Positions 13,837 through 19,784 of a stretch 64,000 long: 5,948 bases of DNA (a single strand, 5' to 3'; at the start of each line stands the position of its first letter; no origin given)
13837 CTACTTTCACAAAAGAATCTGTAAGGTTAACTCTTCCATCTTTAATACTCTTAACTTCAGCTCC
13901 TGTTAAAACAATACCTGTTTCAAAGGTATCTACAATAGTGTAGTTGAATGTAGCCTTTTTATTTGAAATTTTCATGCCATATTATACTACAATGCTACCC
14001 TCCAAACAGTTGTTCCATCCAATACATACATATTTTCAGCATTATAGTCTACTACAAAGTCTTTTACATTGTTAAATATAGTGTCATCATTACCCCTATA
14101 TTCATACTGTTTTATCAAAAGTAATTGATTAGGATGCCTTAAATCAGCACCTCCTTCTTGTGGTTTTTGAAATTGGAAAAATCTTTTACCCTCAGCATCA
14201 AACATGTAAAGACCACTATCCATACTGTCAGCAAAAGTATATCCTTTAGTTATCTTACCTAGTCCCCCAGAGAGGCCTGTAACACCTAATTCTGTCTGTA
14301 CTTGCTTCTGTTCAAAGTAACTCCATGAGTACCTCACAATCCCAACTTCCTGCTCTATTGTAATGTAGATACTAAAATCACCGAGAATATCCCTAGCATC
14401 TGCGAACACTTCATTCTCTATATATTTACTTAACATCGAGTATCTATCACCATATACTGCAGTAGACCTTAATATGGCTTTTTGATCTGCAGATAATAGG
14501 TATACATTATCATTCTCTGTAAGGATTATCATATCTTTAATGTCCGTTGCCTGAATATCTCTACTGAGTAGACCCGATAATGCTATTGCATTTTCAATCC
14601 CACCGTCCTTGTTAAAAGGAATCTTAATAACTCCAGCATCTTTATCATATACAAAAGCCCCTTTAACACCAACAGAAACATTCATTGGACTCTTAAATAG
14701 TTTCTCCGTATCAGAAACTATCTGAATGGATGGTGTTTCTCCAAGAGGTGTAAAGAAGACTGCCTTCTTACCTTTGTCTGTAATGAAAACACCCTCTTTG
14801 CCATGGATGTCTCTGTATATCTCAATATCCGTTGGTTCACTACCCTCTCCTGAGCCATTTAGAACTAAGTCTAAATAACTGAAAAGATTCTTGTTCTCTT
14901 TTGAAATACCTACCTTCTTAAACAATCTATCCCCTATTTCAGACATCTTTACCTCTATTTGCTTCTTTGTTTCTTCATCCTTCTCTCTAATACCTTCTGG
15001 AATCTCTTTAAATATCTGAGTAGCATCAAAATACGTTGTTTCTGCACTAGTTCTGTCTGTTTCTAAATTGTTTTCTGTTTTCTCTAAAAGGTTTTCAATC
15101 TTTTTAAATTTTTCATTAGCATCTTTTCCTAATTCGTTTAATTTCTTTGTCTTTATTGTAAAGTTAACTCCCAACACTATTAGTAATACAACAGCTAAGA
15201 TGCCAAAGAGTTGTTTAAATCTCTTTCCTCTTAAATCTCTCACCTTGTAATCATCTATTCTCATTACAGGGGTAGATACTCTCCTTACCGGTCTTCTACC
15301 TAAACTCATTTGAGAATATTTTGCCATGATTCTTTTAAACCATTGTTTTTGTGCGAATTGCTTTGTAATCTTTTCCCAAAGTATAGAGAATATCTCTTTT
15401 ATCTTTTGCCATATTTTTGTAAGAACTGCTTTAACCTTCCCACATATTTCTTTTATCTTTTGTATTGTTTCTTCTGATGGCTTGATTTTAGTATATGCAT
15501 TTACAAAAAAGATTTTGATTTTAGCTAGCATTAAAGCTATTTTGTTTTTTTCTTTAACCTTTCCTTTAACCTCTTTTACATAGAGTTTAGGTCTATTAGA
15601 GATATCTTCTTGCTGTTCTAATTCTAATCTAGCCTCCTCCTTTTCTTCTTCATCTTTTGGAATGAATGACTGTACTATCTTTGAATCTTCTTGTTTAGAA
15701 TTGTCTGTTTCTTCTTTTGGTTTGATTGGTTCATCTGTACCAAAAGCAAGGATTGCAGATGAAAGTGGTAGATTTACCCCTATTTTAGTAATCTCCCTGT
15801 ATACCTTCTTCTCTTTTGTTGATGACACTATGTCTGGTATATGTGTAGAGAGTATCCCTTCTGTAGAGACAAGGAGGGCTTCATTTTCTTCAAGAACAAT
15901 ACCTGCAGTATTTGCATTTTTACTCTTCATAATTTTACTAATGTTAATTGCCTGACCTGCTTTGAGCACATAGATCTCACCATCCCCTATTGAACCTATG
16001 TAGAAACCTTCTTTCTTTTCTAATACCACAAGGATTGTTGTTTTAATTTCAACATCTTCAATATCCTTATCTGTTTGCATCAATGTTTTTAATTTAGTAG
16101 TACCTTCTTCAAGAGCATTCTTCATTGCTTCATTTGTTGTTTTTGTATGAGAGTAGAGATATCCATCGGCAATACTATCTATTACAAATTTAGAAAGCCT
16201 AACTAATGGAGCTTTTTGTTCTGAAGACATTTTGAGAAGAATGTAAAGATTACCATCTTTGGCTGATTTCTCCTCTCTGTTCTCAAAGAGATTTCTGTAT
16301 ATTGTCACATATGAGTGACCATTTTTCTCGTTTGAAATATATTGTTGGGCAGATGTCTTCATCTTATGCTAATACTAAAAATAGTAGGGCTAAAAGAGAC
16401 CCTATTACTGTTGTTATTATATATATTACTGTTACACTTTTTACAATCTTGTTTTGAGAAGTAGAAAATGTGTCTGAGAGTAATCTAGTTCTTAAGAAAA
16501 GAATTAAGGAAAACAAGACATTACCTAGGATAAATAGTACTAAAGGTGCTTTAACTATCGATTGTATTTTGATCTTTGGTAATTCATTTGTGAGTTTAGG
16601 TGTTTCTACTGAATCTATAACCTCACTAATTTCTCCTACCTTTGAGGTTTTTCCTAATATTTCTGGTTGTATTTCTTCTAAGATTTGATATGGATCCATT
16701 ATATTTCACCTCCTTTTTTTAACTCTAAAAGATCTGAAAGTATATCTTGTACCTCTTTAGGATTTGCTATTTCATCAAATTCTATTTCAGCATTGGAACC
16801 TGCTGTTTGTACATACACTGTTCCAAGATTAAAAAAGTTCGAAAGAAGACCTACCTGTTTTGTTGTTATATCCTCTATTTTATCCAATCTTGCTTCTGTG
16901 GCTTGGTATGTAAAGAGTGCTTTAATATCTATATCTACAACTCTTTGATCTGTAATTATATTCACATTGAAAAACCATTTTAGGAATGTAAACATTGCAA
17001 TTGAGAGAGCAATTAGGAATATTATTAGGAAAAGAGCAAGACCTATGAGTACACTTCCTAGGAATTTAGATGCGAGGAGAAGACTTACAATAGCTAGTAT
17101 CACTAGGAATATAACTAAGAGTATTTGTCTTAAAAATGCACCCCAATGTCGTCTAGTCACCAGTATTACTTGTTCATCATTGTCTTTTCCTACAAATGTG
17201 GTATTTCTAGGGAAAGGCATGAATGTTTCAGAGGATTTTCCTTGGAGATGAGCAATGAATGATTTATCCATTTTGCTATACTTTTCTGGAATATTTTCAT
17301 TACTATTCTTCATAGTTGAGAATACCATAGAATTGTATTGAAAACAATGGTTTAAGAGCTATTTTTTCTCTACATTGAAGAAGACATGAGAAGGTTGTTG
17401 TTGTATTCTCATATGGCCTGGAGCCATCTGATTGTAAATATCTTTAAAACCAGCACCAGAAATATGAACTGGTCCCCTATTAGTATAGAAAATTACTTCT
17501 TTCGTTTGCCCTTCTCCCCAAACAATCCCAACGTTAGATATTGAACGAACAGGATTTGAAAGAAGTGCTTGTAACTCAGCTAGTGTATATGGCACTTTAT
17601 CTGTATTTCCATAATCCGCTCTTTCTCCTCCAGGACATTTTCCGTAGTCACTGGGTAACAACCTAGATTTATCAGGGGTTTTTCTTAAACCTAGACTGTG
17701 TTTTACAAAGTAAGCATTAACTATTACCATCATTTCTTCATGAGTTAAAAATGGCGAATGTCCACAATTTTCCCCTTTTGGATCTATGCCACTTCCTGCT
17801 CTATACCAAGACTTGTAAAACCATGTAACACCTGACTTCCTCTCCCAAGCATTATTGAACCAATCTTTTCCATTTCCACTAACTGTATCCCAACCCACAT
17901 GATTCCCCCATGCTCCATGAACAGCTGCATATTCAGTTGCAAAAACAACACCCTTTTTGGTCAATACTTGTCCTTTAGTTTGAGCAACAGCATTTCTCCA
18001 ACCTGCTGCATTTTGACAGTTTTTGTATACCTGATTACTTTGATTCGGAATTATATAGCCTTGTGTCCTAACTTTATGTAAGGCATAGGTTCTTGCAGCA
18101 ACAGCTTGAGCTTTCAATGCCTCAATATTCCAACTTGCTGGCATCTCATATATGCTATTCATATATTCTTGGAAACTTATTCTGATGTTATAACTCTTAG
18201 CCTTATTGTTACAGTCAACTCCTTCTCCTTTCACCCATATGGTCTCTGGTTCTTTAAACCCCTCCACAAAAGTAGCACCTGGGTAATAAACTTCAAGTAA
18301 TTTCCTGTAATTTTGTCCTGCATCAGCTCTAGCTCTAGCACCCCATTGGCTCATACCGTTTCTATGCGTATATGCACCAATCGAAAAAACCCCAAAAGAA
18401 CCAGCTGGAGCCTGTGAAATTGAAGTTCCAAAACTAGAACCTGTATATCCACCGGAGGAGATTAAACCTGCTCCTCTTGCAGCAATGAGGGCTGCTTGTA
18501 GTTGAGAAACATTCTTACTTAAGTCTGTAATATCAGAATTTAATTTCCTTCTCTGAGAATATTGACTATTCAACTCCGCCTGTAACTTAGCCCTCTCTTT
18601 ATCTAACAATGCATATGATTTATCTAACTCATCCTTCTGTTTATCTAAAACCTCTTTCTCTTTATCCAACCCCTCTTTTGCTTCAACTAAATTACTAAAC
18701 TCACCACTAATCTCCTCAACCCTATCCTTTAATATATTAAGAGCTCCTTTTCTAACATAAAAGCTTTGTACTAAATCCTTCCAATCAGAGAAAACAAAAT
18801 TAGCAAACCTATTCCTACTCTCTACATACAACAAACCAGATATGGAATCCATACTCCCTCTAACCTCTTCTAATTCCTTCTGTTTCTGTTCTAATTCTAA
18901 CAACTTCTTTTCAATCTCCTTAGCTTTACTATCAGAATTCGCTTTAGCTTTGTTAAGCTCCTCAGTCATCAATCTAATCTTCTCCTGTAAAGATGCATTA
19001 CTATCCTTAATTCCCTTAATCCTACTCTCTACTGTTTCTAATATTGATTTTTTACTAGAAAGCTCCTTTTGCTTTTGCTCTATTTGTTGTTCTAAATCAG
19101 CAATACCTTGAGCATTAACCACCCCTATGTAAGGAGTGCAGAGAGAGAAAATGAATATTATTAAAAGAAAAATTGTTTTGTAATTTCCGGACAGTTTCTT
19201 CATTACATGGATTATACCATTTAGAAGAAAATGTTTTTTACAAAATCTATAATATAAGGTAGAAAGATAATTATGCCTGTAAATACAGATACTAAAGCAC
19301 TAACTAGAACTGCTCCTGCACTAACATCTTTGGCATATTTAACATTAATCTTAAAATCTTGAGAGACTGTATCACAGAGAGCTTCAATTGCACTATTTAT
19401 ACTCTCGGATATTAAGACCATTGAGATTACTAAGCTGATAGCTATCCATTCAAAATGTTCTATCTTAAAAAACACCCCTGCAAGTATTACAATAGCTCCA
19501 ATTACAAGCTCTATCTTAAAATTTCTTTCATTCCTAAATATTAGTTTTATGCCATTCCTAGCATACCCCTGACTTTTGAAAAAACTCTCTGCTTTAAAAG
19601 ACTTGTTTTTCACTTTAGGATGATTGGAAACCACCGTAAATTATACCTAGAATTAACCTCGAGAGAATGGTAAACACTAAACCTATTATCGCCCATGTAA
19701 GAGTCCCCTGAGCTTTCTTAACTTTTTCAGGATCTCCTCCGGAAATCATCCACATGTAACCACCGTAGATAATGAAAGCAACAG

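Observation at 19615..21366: Tandem array of five small two-TM paralogs with a shared GGY-x5-G-[DN][PE]EKV-K-A...AI[IV]GL motif (VirB2/T4SS-pilin-like)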

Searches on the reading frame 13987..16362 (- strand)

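Call 8: search_protein_families(library=pfam, proteins=[window:13987-16362:-], max_evalue=0.001)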
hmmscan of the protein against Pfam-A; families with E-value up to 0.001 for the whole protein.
window:13987-16362:- (791 aa): 1 family
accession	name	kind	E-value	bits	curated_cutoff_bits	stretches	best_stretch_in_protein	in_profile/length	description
PF13672.11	PP2C_2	-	0.0002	21.4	24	1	89-152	74-141/209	Protein phosphatase 2C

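Call 17: search_protein_families(library=ncbifam, proteins=[window:13987-16362:-], max_evalue=0.01)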
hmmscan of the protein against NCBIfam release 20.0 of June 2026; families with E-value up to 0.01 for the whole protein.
window:13987-16362:- (791 aa): 1 family
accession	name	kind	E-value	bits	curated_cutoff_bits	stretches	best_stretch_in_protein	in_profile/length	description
NF033484.1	Stp1_PP2C_phos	equivalog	0.00035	20.1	230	1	57-141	43-125/232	Stp1/IreP family PP2C-type Ser/Thr phosphatase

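Call 77: search_protein_families(library=pfam, proteins=[window:13987-16362:-], max_evalue=0.5)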
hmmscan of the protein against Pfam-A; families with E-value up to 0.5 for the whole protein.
window:13987-16362:- (791 aa): 5 families
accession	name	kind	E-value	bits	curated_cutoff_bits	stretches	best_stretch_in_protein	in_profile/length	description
PF13672.11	PP2C_2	-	0.0002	21.4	24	1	89-152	74-141/209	Protein phosphatase 2C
PF22882.2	GT-D-like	-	0.023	14.5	27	1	105-174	5-75/210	GT-D fold-like domain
PF22592.2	FCaBP_EF-hand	-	0.03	15.1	27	1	234-298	5-70/93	FCaBP EF-hand domain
PF08631.16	SPO22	-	0.069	13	27.5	1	278-341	197-262/274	Meiosis protein SPO22/ZIP4 like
PF03259.23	Robl_LC7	-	0.16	12.1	23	0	591-631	47-87/91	Roadblock/LC7 domain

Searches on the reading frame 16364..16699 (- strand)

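Call 8: search_protein_families(library=pfam, proteins=[window:16364-16699:-], max_evalue=0.001)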
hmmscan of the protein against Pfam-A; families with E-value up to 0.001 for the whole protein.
window:16364-16699:- (111 aa): 1 family
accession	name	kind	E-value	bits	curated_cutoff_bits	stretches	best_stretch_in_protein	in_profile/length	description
PF18901.5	DUF5657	-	6.9e-09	36.2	25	1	48-108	1-61/61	Family of unknown function (DUF5657)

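Call 17: search_protein_families(library=ncbifam, proteins=[window:16364-16699:-], max_evalue=0.01)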
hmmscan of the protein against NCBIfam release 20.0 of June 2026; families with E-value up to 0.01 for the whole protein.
window:16364-16699:- (111 aa): 0 families

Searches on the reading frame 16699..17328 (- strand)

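Call 8: search_protein_families(library=pfam, proteins=[window:16699-17328:-], max_evalue=0.001)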
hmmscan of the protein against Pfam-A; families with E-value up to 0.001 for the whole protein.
window:16699-17328:- (209 aa): 1 family
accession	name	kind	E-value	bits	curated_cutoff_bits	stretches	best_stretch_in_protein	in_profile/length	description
PF03703.20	bPH_2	-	1e-05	26.1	22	1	139-197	20-78/78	Bacterial PH domain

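Call 17: search_protein_families(library=ncbifam, proteins=[window:16699-17328:-], max_evalue=0.01)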
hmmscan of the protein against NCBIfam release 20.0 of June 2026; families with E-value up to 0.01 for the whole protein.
window:16699-17328:- (209 aa): 0 families

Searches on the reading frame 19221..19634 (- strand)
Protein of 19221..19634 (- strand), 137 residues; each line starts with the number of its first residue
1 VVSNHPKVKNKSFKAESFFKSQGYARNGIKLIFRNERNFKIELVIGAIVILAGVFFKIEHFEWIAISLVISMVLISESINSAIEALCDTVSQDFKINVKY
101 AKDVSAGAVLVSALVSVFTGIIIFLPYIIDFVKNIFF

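Call 8: search_protein_families(library=pfam, proteins=[window:19221-19634:-], max_evalue=0.001)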
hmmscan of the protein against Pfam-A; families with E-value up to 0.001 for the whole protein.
window:19221-19634:- (137 aa): 2 families
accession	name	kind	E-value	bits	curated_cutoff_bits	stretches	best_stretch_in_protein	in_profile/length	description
PF01219.24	DAGK_prokar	-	7.7e-33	112.8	22.3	1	23-124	1-102/102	Prokaryotic diacylglycerol kinase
PF22827.1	GldL_N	-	0.00031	21.3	24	1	45-73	4-32/62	GldL N-terminal domain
